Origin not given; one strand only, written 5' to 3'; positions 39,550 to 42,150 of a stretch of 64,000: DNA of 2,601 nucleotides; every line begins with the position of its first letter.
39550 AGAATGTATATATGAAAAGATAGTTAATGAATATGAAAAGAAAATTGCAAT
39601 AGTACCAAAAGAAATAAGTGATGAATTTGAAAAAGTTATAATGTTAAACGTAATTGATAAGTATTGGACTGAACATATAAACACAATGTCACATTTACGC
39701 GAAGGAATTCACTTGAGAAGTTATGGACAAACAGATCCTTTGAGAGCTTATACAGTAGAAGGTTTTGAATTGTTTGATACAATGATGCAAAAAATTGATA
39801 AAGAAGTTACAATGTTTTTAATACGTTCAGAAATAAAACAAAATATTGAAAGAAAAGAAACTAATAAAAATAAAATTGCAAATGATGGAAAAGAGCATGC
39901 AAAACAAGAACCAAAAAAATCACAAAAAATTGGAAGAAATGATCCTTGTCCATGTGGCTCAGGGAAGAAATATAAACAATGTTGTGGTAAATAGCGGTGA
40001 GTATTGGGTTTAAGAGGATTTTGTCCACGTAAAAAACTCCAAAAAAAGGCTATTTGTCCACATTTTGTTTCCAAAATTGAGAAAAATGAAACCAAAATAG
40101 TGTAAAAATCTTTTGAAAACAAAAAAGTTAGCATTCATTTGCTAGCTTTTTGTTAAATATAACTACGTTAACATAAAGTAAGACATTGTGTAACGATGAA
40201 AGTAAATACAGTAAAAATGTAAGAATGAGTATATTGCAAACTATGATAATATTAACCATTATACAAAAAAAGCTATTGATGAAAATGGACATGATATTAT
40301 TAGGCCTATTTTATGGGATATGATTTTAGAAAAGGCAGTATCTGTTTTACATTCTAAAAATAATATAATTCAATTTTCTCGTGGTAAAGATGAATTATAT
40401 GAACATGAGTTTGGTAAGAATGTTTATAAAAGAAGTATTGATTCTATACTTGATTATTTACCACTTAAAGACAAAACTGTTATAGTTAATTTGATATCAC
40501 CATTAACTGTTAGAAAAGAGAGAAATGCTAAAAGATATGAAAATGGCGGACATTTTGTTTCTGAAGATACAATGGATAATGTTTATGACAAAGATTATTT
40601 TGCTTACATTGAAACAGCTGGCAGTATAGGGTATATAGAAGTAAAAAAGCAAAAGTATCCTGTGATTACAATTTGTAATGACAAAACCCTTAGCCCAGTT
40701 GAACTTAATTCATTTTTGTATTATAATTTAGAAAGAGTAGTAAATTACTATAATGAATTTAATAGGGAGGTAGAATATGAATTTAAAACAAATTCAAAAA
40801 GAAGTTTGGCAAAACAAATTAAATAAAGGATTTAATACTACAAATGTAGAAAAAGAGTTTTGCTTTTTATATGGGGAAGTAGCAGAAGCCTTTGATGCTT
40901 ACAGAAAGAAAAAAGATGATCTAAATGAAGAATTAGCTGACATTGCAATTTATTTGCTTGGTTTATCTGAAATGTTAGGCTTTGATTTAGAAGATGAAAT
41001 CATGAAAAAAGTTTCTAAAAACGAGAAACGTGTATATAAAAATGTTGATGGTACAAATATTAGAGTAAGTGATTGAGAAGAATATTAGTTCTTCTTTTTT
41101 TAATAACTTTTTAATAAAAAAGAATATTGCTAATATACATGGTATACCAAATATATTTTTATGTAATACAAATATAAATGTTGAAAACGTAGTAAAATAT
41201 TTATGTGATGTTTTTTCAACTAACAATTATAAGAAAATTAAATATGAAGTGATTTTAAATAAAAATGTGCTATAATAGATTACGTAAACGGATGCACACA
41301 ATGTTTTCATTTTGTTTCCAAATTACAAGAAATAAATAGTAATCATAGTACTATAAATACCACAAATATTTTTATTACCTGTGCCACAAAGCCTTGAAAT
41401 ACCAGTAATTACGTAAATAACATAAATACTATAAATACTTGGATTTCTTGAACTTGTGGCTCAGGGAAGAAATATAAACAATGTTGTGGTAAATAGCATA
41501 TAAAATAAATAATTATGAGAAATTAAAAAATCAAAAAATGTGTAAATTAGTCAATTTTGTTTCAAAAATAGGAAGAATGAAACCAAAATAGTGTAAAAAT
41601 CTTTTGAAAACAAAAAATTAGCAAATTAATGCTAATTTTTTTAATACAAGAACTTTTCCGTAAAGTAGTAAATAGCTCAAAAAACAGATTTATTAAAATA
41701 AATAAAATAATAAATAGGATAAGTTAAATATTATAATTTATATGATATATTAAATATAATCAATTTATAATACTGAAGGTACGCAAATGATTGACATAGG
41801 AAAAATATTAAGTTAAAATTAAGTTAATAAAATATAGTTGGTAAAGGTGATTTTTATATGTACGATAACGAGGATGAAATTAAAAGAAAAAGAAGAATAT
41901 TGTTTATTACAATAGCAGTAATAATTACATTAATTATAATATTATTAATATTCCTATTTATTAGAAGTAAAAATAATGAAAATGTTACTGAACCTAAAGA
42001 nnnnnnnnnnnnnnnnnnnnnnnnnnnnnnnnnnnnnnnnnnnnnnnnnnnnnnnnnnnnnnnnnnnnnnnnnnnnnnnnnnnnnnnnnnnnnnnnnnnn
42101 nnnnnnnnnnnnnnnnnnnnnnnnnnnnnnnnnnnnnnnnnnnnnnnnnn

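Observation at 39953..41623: secA 3' end and terminator duplicated 1.5 kb downstream, flanking a small cassette: an att-site-like footprint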

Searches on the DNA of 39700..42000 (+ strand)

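Call 49: search_rna_families(source=window, start=39700, end=42000, threshold=evalue, max_evalue=1)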
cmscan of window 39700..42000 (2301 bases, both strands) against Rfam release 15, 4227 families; matches with E-value up to 1: 0.
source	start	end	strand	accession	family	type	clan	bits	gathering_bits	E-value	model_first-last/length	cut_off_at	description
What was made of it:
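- Tried and rejected: Rfam gave no match at E <= 1 (call 49).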

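Call 65: search_dna_similar(query=window:39996-41454:+, collection=phages, mode=distant, max_rows=8)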
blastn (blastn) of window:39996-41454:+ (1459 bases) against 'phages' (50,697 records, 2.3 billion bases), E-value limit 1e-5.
No match.
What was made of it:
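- Tried and rejected: BLAST of the cassette against phage records found nothing (call 65).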

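Call 66: search_dna_similar(query=window:39996-41454:+, collection=plasmids, mode=distant, max_rows=8)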
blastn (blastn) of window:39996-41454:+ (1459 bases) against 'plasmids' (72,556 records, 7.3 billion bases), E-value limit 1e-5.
Records with a match: 1; places in all: 1; records where one place covers at least 80% of the query: 0.
Best place of each record, by identity: 60-80% 1.
By first word of the organism name: Enterococcus 1.
By predicted mobility (MOB-suite, as given by PLSDB): non-mobilizable 1.
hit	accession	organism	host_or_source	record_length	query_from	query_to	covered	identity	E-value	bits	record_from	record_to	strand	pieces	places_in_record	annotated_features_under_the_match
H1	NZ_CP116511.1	Enterococcus gallinarum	Bos taurus,whole organism,fecal sample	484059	763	1015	17%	67.6%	2e-12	82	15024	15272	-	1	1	MazG-like family protein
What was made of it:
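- Tried and rejected: Against plasmids it found only a distant MazG-like gene in an Enterococcus megaplasmid (call 66).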

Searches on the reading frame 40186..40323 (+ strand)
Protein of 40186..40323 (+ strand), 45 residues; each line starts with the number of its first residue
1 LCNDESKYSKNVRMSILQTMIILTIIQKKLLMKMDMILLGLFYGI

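Call 7: search_protein_families(library=pfam, proteins=[window:40186-40323:+], max_evalue=0.1)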
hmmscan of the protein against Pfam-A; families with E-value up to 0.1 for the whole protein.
window:40186-40323:+ (45 aa): 0 families

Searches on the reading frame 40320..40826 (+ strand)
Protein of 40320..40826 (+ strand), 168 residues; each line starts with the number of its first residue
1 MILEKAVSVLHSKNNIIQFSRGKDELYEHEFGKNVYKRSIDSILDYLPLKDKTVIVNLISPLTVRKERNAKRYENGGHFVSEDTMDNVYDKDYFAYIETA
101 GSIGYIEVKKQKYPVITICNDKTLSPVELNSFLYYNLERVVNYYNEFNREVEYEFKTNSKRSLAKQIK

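Call 7: search_protein_families(library=pfam, proteins=[window:40320-40826:+], max_evalue=0.1)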
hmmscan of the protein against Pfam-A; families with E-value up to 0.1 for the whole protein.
window:40320-40826:+ (168 aa): 0 families

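Call 14: search_protein_families(library=phrogs, proteins=[window:40320-40826:+], max_evalue=0.01)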
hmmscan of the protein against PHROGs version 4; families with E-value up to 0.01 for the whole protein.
window:40320-40826:+ (168 aa): 0 families

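Call 15: search_protein_families(library=padloc, proteins=[window:40320-40826:+], max_evalue=0.01)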
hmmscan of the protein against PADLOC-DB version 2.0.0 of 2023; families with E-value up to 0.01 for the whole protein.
window:40320-40826:+ (168 aa): 0 families

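Call 18: find_encoding_contigs(protein=window:40320-40826:+, flank=8000, max_places=10)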
Protein window:40320-40826:+ (168 aa): 9 contigs read that carry it; 3 places shown.
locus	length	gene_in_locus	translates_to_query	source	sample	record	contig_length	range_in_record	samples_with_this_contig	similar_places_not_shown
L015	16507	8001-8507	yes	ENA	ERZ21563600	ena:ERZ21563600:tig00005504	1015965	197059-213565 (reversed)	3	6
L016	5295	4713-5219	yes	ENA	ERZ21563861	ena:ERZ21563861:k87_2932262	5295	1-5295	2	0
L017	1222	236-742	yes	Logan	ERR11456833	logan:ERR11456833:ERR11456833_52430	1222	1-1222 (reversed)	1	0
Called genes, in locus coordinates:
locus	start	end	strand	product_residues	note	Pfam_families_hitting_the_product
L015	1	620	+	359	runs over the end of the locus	PF00953:Glycos_transf_4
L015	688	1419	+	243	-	PF00072:Response_reg (weak), PF04397:LytTR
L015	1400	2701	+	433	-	PF14501:HATPase_c_5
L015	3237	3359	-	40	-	-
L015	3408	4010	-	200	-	PF04647:AgrB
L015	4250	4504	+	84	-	PF00313:CSD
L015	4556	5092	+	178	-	PF02482:Ribosomal_S30AE, PF16321:Ribosom_S30AE_C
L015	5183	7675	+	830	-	PF07517:SecA_DEAD, PF00270:DEAD (weak), PF01043:SecA_PP_bind, PF21090:P-loop_SecA, PF07516:SecA_SW, PF02810:SEC-C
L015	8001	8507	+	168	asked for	-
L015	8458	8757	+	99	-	PF03819:MazG (weak), PF12643:MazG-like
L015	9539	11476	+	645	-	-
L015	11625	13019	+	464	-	PF00750:tRNA-synt_1d (weak), PF01406:tRNA-synt_1e, PF09334:tRNA-synt_1g (faint)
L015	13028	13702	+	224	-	PF04298:Zn_peptidase_2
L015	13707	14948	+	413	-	PF13425:O-antigen_lig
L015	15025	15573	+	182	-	PF04167:DUF402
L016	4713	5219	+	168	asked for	-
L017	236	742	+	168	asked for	-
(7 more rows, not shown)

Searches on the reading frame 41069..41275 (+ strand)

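Call 7: search_protein_families(library=pfam, proteins=[window:41069-41275:+], max_evalue=0.1)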
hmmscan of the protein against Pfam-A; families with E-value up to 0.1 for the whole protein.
window:41069-41275:+ (68 aa): 2 families
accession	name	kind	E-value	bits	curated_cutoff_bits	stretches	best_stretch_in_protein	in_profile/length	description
PF00302.23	CAT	-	0.019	15.4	23.5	1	10-63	128-181/205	Chloramphenicol acetyltransferase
PF01281.25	Ribosomal_L9_N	-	0.043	13.8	20.7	0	4-21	19-36/47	Ribosomal protein L9, N-terminal domain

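Call 14: search_protein_families(library=phrogs, proteins=[window:41069-41275:+], max_evalue=0.01)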
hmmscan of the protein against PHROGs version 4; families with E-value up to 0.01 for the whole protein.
window:41069-41275:+ (68 aa): 0 families

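Call 15: search_protein_families(library=padloc, proteins=[window:41069-41275:+], max_evalue=0.01)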
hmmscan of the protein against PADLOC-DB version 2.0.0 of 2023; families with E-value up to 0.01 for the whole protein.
window:41069-41275:+ (68 aa): 0 families
